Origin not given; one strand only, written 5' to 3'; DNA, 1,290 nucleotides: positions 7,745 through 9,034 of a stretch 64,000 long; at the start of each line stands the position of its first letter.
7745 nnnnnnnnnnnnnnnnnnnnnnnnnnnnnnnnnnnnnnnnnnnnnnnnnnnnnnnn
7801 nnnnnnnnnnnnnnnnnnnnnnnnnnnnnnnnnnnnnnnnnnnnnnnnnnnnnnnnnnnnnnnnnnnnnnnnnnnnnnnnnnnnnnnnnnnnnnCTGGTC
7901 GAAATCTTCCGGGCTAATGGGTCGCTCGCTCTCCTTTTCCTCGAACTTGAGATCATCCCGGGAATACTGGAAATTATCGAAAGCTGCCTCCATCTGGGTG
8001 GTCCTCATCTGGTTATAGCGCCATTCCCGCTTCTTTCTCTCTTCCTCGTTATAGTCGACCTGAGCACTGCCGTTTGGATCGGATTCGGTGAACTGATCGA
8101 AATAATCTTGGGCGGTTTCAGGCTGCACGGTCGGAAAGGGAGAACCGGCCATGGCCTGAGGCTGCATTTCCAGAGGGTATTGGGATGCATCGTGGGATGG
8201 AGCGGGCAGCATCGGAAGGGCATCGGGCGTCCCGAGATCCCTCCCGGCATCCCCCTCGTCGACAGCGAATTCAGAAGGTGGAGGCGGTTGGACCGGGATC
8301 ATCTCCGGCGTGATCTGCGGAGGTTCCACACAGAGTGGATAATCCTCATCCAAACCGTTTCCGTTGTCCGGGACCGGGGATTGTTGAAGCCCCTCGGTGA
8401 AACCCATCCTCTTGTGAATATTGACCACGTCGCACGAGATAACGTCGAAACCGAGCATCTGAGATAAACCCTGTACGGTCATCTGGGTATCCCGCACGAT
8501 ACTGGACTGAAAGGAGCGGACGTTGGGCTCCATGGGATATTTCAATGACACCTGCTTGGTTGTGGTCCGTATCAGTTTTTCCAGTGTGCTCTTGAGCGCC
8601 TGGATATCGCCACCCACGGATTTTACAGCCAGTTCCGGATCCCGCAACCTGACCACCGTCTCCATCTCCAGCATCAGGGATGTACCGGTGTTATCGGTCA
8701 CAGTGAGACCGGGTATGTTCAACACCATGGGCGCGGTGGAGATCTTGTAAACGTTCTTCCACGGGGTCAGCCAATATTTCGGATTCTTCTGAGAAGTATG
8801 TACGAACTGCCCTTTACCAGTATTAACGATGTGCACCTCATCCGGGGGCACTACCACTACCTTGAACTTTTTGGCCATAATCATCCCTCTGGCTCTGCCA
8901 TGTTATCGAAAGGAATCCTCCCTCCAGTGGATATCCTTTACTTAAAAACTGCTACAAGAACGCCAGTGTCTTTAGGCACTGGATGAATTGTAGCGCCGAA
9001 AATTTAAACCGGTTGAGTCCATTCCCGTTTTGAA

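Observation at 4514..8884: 1456-aa TM-less SPFH (band 7) protein fused to about 1100 aa of coiled-coil/TPR: a 'giant flotillin-like' scaffold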

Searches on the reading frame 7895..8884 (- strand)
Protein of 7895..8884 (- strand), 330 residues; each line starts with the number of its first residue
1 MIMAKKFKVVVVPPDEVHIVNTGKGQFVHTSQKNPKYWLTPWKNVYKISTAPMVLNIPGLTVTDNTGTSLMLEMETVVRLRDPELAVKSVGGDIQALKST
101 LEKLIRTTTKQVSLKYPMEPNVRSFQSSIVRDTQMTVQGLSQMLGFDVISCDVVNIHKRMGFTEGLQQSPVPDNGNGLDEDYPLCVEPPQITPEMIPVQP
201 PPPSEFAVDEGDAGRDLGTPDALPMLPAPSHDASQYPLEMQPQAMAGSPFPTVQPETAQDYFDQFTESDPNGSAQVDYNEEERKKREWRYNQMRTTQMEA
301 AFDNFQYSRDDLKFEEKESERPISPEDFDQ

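Call 42: predict_structure(alignment_id=A4)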
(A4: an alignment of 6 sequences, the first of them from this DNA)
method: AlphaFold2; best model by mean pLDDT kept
length: 330 residues; sequences in the alignment: 6
mean_pLDDT: 58.6   pTM: 0.44
mean pLDDT of the five models: 58.6, 54.1, 51.4, 48.6, 48.1
residues with pLDDT >= 90: 13; 70-90: 139; 50-70: 32; < 50: 146
segments of 3 or more residues with pLDDT < 50: 162-277, 303-330
pLDDT, mean of each block of 10 residues (from residue 1): 60 81 68 71 73 88 79 90 80 78 87 80 84 87 87 82 36 32 31 30 29 32 35 29 31 33 32 45 76 69 44 35 36
secondary structure, 60 per line:
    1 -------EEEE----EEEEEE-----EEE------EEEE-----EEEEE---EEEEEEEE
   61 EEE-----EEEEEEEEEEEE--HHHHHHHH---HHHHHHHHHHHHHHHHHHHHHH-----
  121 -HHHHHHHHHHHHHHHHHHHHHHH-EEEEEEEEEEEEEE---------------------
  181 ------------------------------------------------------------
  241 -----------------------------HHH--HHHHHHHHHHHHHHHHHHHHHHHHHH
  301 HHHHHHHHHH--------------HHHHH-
elements in order: E8-11 E16-21 E27-29 E36-39 E45-49 E53-63 E69-80 H83-90 H94-115 H122-144 E146-159 H275-310 H325-329
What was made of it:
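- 7685..8404 (-): Pro/acidic intrinsically disordered tether, residues 161-400 (net charge about -42; length varies among orthologues). pLDDT about 30 (call 42).
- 7946..8062 (-): Conserved helical island inside the tether, residues 275-313 (…W.YNQ.R….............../F); candidate docking motif. Predicted helix 275-310, pLDDT about 70-76 (call 42).
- On SPFH / Band 7 superfamily: AF2 model with pLDDT about 80 for residues 1-160 (call 42). Residues 162-277 are predicted disordered (call 42).
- Disordered residues 162-277 (call 42).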

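Call 46: fold_search(model_id=the predicted structure, library=pdb)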
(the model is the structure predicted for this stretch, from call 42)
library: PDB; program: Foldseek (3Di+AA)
matches with E <= 10: 352; with E <= 0.001: 60
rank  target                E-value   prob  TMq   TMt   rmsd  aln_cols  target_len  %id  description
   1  9z7u_B                5.6e-09  1.00  0.39  0.46   3.2       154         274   16  Human Stomatin - C8 Symmetry (released 2026-02-25)
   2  9oh9_A                7.2e-09  1.00  0.39  0.50   3.0       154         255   14  Human Stomatin Complex in Native Membrane Vesicles (released 2025-08-13)
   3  9z7u_C                1.1e-08  1.00  0.38  0.46   3.3       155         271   16  Human Stomatin - C8 Symmetry (released 2026-02-25)
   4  9oh9_B                1.7e-08  1.00  0.39  0.49   3.1       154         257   16  Human Stomatin Complex in Native Membrane Vesicles (released 2025-08-13)
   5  9zd2_E                3.9e-08  1.00  0.38  0.62   2.9       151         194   14  C1 local refinement of aquaporin 1 bound to endogenous human stomatin (released 2026-02-25)
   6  8rrh_B                5.0e-08  1.00  0.38  0.41   3.0       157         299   11  The human prohibitin complex (released 2024-12-18)
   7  8rrh_A                6.7e-08  1.00  0.40  0.48   2.4       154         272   11  The human prohibitin complex (released 2024-12-18)
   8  9l3g_A                8.0e-08  1.00  0.37  0.29   3.6       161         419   13  Structure of the flotillin complex (released 2025-12-24)
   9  7vhq_G                9.6e-08  1.00  0.36  0.40   3.8       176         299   13  Structural insights into the membrane microdomain organization by SPFH family proteins (released 2022-01-19)
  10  9l3g_a                1.0e-07  1.00  0.34  0.29   4.7       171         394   14  Structure of the flotillin complex (released 2025-12-24)
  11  9o9z_A                1.1e-07  1.00  0.40  0.54   3.6       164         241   10  The human PHB1/2 complex (closed) (released 2025-10-22)
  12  7vhq_E                1.2e-07  1.00  0.39  0.48   2.5       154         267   17  Structural insights into the membrane microdomain organization by SPFH family proteins (released 2022-01-19)
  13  9vvg_a                1.8e-07  1.00  0.37  0.40   3.7       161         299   15  Cryo-EM structure of the erlin1/2 complex purified using GDN and CHS (released 2026-03-25)
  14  9bq2_B                2.0e-07  1.00  0.39  0.31   3.1       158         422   13  Structure of the flotillin complex in a native membrane environment (released 2024-07-24)
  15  9cz2_XA               2.4e-07  1.00  0.39  0.46   2.7       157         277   17  Cryo-EM structure of a nautilus-like HflK/C assembly in complex with FtsH AAA protease (released 2024-11-13)
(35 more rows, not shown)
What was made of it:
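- On SPFH / Band 7 superfamily: All 50 hits listed are SPFH proteins or the major vault protein, with about 155 aligned columns and rmsd 2.4-3.3 (call 46).
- Tried and rejected: MVP shoulder hits are much weaker than those to membrane SPFH proteins (E about 1e-4; call 46), and the architecture differs.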

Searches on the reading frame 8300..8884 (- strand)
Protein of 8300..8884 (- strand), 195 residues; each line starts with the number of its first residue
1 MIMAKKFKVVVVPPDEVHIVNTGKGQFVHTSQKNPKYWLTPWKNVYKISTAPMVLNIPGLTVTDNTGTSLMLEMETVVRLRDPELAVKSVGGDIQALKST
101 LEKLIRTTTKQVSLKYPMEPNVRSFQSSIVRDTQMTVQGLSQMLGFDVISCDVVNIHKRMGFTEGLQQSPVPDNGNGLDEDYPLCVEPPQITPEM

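Call 5: search_protein_families(library=pfam, proteins=[window:8300-8884:-], max_evalue=1)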
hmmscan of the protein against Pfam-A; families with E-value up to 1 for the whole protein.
window:8300-8884:- (195 aa): 1 family
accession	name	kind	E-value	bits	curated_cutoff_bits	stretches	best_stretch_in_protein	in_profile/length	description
PF01145.31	Band_7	-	2.6e-08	34.6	23.6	1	11-157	2-146/176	SPFH domain / Band 7 family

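Call 6: search_protein_families(library=ncbifam, proteins=[window:8300-8884:-], max_evalue=1)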
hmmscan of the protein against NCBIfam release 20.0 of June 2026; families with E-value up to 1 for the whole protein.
window:8300-8884:- (195 aa): 0 families

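Call 20: search_solved_structures(query=A2, max_evalue=10, show_alignments=3)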
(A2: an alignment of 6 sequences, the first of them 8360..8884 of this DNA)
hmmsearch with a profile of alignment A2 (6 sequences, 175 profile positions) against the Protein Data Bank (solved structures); distinct sequences matched with E-value up to 10: 2.
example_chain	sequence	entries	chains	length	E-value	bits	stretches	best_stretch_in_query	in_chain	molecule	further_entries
1win_A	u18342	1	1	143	0.5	13.2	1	83-168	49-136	Flotillin 2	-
8imk_1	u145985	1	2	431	0.54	13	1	98-147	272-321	ApcH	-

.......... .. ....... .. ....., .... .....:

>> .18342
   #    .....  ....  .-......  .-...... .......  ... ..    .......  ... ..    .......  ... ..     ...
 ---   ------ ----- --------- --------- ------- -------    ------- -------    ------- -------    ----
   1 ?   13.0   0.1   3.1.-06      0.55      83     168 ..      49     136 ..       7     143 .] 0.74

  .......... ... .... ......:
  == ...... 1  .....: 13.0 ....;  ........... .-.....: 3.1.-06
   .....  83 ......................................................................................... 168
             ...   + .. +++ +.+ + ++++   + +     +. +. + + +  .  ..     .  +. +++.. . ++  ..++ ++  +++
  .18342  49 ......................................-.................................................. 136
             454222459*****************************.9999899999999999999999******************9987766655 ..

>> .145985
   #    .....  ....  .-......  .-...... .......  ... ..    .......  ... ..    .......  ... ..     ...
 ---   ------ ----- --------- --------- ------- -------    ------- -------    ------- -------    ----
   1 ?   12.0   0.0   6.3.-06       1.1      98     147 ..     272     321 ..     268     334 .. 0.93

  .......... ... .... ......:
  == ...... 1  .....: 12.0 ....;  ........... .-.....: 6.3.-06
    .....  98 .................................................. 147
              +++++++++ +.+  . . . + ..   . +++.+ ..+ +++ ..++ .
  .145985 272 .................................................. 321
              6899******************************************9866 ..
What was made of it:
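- On Flotillin (SPFH2 subfamily): Flotillin-2 is also top with the family-only profile, but weakly (E 0.5; call 20).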

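Call 26: search_protein_representatives(alignment_id=A2)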
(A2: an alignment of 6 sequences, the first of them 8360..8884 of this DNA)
Query: 6 sequences, 175 profile positions. Proteins with E-value up to 0.001 (for the whole library): 21; up to 1e-10: 2; up to 1e-30: 1. The best 21 are listed.
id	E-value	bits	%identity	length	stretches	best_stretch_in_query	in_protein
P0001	1.2e-88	311.6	-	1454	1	1-175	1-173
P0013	7.2e-27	110.4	-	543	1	7-155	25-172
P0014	4.0e-07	46.1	-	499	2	41-153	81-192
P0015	9.6e-07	44.9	-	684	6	113-163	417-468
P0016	1.8e-06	43.9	-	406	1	6-161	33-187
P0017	2.9e-06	43.3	-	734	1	7-151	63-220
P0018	5.6e-06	42.4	-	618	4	80-108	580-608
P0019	6.8e-06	42.1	-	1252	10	20-65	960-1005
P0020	8.8e-06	41.7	-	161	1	36-161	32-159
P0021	9.9e-06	41.6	-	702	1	6-154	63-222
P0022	2.2e-05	40.4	-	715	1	7-149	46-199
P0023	3.8e-05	39.7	-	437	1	38-160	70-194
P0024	6.9e-05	38.8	-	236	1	7-171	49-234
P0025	1.1e-04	38.2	-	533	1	36-169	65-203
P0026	1.4e-04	37.8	-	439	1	9-166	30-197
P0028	3.7e-04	36.4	-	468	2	26-161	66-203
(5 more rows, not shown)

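Call 28: search_protein_families(library=pfam, proteins=[P0013, P0014, P0016, P0017, P0021, P0022, P0023, P0025, P0026, P0028], max_evalue=0.01)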
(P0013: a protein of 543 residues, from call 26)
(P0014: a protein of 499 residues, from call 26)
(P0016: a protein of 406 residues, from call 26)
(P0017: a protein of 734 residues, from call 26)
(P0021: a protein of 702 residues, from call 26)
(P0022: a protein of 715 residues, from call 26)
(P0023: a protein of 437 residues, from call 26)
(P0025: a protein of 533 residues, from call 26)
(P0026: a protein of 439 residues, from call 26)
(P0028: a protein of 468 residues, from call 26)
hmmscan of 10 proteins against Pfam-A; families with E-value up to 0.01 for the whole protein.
P0013 (543 aa): 2 families
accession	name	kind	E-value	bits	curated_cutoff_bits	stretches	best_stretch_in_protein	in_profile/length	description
PF01145.31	Band_7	-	2.3e-14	54.3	23.6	1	27-200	2-175/176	SPFH domain / Band 7 family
PF15975.10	Flot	-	0.00024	21.6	27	1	413-513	4-106/124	Flotillin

P0014 (499 aa): 2 families
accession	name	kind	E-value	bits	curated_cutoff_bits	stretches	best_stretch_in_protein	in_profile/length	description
PF01145.31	Band_7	-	1.1e-17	65.1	23.6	1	27-226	2-176/176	SPFH domain / Band 7 family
PF15975.10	Flot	-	0.0023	18.5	27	1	343-441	8-107/124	Flotillin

P0016 (406 aa): 1 family
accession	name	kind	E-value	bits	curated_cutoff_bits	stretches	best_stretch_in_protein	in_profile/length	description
PF01145.31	Band_7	-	1.2e-19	71.5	23.6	1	36-209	2-172/176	SPFH domain / Band 7 family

P0017 (734 aa): 1 family
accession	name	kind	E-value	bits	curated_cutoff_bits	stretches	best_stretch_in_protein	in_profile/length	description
PF01145.31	Band_7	-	1.2e-07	32.4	23.6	1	88-224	12-146/176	SPFH domain / Band 7 family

P0021 (702 aa): 1 family
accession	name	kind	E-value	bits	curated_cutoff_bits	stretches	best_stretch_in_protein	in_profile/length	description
PF01145.31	Band_7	-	1.7e-09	38.4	23.6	1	66-244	2-169/176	SPFH domain / Band 7 family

P0022 (715 aa): 1 family
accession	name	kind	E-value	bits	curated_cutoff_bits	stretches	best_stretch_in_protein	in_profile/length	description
PF01145.31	Band_7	-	7.8e-12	46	23.6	1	48-226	2-169/176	SPFH domain / Band 7 family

P0023 (437 aa): 2 families
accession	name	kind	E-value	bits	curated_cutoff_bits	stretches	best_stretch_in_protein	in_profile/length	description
PF01145.31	Band_7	-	1.4e-16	61.5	23.6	1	62-221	25-174/176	SPFH domain / Band 7 family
PF13421.11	Band_7_1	-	4e-05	23.8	24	1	128-201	131-206/211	SPFH domain-Band 7 family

P0025 (533 aa): 1 family
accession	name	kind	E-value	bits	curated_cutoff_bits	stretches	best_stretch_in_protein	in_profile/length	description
PF01145.31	Band_7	-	9.2e-22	78.4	23.6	1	30-218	4-175/176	SPFH domain / Band 7 family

P0026 (439 aa): 1 family
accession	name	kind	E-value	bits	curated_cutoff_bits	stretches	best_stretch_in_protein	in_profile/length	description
PF01145.31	Band_7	-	2.8e-19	70.3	23.6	1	30-223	2-174/176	SPFH domain / Band 7 family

P0028 (468 aa): 1 family
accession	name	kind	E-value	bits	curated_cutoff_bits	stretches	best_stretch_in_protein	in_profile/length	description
PF01145.31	Band_7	-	1.1e-22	81.3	23.6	1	28-226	2-173/176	SPFH domain / Band 7 family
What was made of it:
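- On SPFH / Band 7 superfamily: An exhaustive profile search returns mostly Band_7 proteins as distant relatives (calls 26, 28). The Band_7 match ends at model position 146/176, against 169-176 in relatives (calls 5, 28).
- Closest known: Eukaryotic flotillin-1/2 and prokaryotic flotillin-like proteins. Same: The nearest non-family relative, P0013, carries a weak Flot domain match (call 28).
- Band_7 match truncated at model position 146/176, against 169-176 in relatives (calls 5, 28).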

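Call 79: find_encoding_contigs(protein=P0013, flank=8000, max_places=3)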
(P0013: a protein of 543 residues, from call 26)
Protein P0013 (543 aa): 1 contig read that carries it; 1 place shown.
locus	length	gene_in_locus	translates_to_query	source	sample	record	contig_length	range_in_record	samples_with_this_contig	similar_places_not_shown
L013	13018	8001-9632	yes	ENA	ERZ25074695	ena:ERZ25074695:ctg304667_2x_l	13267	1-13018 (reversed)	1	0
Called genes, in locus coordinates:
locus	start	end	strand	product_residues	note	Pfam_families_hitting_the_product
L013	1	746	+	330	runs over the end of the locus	?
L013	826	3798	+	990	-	PF12146:Hydrolase_4 (faint)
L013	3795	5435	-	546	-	-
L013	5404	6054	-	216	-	-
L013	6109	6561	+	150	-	PF12883:DUF3828 (weak)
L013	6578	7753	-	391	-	PF12796:Ank_2, PF13637:Ank_4, PF13857:Ank_5 (weak), PF12796:Ank_2, PF12796:Ank_2, PF13637:Ank_4, PF13857:Ank_5, PF00023:Ank, +4 more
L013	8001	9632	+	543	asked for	PF01145:Band_7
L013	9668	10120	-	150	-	PF19647:Septknot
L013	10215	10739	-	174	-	-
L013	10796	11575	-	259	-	-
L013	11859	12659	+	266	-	-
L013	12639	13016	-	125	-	?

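Call 92: search_solved_structures(query=A8, max_evalue=0.1, show_alignments=3)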
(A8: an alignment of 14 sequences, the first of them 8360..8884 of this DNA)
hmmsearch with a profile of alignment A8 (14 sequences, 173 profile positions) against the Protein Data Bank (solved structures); distinct sequences matched with E-value up to 0.1: 18.
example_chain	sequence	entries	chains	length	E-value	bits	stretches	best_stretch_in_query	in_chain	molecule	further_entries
9bq2_A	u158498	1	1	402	1.2e-12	51.2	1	9-161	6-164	Flotillin-2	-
9bq2_B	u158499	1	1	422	5e-12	49.1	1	12-161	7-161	Flotillin-1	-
9l3g_A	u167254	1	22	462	6.1e-12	48.9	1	12-161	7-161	Flotillin-1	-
3bk6_A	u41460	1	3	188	9.3e-12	48.3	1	43-167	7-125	PH stomatin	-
9l3g_a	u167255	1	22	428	1.3e-11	47.8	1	9-161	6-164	Flotillin-2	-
9wmj_A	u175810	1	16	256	1.9e-11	47.3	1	23-166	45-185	Stomatin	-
9wkz_A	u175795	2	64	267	2.1e-11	47.1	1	23-166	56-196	Stomatin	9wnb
9z7u_F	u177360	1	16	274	2.3e-11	47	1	23-166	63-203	Stomatin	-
8gn9_A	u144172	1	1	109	2.6e-11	46.8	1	45-154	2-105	Stomatin homolog PH1511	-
9oh9_A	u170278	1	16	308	3e-11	46.6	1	23-166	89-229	Stomatin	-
8z5g_A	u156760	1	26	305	4.2e-11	46.1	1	53-160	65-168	Protein QmcA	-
9zd2_F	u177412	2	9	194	4.5e-11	46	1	23-154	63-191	Stomatin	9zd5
4fvj_A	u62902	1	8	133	8.2e-11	45.2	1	42-162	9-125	Stomatin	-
4fvf_A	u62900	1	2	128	8.9e-11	45.1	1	44-162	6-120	Stomatin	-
4fvg_A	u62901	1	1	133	1.5e-10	44.3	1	45-162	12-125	Stomatin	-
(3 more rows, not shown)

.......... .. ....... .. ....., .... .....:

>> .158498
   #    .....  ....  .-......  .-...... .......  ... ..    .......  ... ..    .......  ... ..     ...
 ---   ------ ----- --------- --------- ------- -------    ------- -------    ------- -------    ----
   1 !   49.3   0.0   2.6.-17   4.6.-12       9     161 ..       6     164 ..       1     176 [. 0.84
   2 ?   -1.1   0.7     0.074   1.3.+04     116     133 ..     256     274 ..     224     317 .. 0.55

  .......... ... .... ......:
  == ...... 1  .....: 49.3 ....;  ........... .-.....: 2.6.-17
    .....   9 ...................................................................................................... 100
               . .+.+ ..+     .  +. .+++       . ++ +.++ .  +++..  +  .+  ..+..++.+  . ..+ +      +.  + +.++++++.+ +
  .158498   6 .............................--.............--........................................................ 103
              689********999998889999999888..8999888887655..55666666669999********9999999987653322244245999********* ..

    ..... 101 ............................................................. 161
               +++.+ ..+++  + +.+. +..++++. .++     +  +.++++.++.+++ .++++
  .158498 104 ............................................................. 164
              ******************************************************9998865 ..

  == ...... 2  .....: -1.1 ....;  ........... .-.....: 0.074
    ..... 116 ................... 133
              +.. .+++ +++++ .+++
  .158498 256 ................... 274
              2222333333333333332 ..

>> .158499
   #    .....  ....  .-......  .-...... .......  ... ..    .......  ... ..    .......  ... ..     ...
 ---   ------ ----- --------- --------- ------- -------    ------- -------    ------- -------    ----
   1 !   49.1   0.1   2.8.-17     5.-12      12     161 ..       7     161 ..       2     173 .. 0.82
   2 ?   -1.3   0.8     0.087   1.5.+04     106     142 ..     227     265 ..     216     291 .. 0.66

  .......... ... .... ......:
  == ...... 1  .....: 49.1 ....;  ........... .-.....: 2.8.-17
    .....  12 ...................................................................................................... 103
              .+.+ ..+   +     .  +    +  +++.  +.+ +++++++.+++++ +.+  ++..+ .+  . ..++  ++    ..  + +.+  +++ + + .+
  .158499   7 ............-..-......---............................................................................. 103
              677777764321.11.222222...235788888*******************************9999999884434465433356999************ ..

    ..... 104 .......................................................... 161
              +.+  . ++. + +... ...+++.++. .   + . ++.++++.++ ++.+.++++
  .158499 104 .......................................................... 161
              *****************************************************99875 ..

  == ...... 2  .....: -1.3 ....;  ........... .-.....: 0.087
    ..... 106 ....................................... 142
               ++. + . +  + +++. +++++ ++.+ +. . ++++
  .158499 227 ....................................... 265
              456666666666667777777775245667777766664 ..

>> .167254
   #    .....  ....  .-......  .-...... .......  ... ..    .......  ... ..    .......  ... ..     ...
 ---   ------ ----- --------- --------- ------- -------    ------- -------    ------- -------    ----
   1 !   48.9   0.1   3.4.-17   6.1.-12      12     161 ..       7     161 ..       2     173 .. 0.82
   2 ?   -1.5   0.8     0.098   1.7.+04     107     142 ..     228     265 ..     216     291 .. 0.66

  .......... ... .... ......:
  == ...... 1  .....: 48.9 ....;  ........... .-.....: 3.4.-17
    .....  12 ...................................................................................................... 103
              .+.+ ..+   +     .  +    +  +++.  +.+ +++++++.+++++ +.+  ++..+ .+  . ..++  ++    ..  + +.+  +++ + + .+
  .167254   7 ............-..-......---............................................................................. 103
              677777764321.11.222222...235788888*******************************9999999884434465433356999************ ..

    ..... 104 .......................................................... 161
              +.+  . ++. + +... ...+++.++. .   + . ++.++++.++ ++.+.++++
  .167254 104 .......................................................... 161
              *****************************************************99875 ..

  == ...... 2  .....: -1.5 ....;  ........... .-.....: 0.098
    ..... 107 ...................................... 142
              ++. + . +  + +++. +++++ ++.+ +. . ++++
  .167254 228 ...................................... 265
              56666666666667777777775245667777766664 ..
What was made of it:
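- The SPFH domain is flotillin-like (calls 46, 92).
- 8744..8785 (-): Invariant aromatic loop N34-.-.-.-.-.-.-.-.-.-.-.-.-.47 in SPFH1; candidate interfacial membrane-binding surface. Y37-W38 align with the WW of the flotillin-2 '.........' stretch (call 92).
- On Flotillin (SPFH2 subfamily): Flotillin-2/1 are the top PDB hits of the expanded profile, E 1.2e-12 and 5e-12, aligned from residue 6-7 (call 92).
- Closest known: Eukaryotic flotillin-1/2 and prokaryotic flotillin-like proteins. Same: These are the best profile matches in the PDB (E 1e-12; call 92).
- Y37-W38 fall on the flotillin-2 Trp-rich stretch (call 92). The invariant aromatic loop aligns with the flotillin Trp-rich membrane-facing stretch (call 92).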
